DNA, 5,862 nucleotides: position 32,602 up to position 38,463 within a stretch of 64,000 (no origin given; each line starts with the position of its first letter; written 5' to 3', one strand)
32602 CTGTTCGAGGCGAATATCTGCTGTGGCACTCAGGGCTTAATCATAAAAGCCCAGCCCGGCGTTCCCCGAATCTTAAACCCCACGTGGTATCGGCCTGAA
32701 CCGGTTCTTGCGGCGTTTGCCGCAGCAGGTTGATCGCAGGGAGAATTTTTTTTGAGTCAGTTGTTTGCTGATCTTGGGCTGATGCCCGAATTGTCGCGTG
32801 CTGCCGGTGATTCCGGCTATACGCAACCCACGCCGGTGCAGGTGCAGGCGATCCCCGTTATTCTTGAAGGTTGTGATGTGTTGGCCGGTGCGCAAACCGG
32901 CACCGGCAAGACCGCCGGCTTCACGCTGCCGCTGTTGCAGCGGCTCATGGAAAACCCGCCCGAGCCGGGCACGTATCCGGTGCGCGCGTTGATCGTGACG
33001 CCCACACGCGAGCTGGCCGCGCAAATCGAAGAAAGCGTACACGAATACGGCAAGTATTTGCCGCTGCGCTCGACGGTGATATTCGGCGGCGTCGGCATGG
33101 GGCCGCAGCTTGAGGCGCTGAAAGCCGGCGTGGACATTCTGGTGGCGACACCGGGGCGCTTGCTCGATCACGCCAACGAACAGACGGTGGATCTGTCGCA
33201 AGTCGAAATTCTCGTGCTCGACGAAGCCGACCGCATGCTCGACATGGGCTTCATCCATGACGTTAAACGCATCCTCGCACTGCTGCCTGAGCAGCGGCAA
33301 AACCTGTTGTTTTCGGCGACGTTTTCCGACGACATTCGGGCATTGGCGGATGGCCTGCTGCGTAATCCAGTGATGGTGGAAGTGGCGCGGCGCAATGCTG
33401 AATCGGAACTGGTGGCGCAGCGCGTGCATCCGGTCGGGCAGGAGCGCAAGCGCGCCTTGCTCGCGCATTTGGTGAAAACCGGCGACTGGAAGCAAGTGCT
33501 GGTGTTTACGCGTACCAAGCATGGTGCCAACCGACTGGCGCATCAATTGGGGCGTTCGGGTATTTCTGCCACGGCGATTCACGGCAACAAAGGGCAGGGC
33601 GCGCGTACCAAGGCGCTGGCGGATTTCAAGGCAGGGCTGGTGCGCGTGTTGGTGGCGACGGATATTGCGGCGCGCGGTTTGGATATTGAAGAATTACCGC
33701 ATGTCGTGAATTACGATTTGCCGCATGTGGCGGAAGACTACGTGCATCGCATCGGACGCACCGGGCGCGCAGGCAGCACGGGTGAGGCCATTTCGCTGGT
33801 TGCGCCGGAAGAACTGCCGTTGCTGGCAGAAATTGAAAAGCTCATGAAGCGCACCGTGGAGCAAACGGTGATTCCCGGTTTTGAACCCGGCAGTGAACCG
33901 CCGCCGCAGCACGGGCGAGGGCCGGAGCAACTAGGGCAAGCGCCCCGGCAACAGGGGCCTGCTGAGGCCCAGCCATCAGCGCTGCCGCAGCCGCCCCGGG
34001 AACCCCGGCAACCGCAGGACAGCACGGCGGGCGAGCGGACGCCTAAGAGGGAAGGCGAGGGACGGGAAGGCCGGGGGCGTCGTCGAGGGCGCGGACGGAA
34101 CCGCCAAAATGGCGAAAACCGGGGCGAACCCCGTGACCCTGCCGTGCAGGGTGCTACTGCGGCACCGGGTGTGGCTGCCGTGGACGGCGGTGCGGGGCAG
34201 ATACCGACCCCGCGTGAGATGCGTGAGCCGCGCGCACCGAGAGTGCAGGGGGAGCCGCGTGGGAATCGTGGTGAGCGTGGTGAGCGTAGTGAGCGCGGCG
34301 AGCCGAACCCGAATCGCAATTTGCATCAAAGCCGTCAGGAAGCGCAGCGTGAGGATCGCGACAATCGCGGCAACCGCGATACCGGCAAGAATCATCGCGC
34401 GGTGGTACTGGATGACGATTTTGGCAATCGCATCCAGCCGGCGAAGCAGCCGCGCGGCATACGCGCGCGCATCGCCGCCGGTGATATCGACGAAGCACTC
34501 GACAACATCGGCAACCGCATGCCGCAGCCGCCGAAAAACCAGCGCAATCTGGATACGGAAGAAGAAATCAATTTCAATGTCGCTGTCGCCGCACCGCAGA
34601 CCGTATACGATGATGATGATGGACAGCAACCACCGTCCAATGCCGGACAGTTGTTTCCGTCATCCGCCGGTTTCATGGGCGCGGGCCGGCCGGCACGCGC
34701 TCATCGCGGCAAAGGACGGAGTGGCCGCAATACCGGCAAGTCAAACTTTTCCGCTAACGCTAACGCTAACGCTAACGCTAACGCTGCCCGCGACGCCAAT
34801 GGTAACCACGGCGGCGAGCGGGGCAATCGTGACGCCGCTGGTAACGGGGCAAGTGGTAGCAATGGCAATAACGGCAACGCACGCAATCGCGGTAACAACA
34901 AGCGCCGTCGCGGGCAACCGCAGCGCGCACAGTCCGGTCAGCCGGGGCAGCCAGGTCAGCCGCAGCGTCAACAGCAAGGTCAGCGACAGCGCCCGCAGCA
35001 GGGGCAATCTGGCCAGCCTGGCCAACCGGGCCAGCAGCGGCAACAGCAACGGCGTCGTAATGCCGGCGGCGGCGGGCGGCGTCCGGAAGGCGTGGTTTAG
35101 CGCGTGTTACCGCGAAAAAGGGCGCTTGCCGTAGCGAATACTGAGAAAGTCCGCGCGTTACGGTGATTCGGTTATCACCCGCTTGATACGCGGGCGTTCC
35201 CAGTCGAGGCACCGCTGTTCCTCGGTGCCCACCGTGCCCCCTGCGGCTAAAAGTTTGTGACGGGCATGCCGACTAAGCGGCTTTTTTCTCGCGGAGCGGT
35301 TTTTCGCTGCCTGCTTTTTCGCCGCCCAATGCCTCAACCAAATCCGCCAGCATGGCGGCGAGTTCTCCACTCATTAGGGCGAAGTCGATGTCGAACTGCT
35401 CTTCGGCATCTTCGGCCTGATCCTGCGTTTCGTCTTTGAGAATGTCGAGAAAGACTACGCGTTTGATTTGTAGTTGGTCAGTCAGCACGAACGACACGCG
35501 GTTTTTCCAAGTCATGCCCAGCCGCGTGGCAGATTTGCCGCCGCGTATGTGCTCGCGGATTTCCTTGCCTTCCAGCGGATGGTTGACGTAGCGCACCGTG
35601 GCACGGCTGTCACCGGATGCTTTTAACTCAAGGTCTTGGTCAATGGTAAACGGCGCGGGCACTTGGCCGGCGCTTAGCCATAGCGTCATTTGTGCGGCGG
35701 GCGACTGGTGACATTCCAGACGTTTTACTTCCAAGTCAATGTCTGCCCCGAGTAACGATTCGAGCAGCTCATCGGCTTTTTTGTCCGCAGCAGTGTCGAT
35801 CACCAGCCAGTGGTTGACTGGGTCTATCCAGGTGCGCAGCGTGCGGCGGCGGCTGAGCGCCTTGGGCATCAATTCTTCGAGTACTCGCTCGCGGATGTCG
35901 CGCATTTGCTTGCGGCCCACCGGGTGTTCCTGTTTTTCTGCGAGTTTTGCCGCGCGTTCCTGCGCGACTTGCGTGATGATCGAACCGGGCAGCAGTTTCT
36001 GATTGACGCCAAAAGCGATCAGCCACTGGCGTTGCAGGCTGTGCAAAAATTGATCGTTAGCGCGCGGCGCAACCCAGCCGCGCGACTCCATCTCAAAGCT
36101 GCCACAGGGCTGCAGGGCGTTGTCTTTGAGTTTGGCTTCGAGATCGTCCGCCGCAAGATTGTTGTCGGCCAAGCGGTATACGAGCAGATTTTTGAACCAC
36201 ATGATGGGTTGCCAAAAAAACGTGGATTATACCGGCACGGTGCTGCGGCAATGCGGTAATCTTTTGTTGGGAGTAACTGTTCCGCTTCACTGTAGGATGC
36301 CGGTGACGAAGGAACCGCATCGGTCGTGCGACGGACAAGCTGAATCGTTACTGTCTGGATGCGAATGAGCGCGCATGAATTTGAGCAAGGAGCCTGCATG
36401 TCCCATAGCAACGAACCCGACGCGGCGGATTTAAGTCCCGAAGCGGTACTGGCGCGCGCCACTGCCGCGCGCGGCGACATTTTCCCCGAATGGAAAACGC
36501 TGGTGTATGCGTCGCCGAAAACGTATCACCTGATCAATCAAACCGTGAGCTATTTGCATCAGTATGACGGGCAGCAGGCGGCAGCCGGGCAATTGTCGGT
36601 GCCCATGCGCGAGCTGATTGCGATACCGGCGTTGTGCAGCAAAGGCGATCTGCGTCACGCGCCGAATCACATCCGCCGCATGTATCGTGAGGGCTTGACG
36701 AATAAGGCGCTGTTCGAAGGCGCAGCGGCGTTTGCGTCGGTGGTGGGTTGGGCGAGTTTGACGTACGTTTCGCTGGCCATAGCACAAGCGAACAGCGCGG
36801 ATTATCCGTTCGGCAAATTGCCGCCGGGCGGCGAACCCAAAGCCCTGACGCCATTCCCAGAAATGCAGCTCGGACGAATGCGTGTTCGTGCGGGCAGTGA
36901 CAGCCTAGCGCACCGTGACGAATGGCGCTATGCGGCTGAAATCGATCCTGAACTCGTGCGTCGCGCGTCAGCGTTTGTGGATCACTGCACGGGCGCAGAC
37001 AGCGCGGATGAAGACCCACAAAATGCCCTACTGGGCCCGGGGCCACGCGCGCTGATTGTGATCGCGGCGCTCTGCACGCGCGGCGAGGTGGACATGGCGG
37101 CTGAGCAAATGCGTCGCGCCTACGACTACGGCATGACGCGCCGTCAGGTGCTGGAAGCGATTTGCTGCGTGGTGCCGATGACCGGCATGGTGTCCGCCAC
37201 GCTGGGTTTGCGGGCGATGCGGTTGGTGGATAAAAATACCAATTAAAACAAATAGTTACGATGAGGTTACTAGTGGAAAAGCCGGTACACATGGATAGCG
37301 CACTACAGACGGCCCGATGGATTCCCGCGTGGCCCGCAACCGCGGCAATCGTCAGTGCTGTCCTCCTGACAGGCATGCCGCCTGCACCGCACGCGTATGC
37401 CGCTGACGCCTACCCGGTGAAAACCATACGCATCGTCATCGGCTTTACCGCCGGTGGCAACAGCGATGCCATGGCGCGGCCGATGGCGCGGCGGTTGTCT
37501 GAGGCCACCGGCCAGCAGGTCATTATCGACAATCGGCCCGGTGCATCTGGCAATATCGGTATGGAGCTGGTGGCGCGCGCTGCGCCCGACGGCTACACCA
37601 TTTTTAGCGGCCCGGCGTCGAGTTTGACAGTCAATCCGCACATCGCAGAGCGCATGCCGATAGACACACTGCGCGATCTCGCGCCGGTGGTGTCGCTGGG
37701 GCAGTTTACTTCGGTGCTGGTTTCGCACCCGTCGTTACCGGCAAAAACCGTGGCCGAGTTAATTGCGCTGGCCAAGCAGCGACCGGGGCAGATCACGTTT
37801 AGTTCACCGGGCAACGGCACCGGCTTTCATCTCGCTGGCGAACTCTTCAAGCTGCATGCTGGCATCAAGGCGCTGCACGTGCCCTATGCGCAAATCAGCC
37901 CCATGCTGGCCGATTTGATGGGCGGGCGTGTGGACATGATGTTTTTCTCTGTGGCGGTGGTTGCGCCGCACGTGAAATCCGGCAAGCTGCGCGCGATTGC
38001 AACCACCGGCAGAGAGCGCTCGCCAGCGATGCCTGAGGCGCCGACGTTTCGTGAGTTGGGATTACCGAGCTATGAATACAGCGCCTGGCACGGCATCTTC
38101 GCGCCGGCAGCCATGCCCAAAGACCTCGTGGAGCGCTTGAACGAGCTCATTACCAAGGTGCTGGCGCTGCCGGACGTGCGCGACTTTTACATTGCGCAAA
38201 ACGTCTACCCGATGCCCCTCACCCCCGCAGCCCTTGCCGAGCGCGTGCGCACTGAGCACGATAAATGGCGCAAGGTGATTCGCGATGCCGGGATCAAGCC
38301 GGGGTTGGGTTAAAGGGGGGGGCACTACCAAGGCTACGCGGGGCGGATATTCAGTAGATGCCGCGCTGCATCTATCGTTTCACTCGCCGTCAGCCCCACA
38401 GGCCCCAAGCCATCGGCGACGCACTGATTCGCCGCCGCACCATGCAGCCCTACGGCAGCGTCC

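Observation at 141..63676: A ~20-bp AT-rich word with a perfect IHF-consensus core is scattered over the whole window, mostly exactly on gene boundaries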

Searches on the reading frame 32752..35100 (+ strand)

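Call 27: search_protein_families(library=pfam, max_evalue=0.00001, proteins=[window:32752-35100:+])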
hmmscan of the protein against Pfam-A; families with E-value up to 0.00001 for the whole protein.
window:32752-35100:+ (782 aa): 3 families
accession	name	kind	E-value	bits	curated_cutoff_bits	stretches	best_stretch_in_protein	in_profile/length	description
PF00270.35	DEAD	-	5.9e-47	159.9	26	1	27-196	1-165/167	DEAD/DEAH box helicase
PF00271.37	Helicase_C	-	3.1e-28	98.6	23.5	1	233-341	2-110/110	Helicase conserved C-terminal domain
PF04851.21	ResIII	-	1.7e-06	28.5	22.5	1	29-192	7-163/164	Type III restriction enzyme, res subunit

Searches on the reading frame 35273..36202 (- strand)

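Call 27: search_protein_families(library=pfam, max_evalue=0.00001, proteins=[window:35273-36202:-])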
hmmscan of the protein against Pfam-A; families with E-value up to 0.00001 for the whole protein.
window:35273-36202:- (309 aa): 1 family
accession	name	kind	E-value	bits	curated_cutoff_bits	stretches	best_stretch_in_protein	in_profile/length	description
PF04381.17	RdgC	-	1.8e-105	353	25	1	1-295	1-298/298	Putative exonuclease, RdgC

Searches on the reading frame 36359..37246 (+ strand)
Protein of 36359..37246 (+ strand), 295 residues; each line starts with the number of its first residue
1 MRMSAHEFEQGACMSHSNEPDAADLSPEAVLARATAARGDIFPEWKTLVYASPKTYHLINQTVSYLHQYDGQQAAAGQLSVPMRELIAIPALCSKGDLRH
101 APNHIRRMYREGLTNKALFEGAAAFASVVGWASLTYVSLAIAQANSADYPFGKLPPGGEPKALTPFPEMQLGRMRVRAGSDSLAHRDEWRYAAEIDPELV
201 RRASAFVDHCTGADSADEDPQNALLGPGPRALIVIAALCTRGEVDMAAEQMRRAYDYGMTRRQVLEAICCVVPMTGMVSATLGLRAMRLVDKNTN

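Call 26: search_protein_families(library=pfam, proteins=[window:36359-37246:+])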
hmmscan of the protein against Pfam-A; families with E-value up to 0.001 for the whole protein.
window:36359-37246:+ (295 aa): 1 family
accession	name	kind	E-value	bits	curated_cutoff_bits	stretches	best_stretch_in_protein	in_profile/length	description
PF02627.25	CMD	-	5.3e-10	39.6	23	1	65-142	6-82/84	Carboxymuconolactone decarboxylase family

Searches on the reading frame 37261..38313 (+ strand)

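Call 26: search_protein_families(library=pfam, proteins=[window:37261-38313:+])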
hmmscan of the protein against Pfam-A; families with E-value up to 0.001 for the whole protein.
window:37261-38313:+ (350 aa): 1 family
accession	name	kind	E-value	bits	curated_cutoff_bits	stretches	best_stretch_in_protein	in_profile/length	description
PF03401.19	TctC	-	4e-66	223.8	27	1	72-344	2-273/274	Tripartite tricarboxylate transporter family receptor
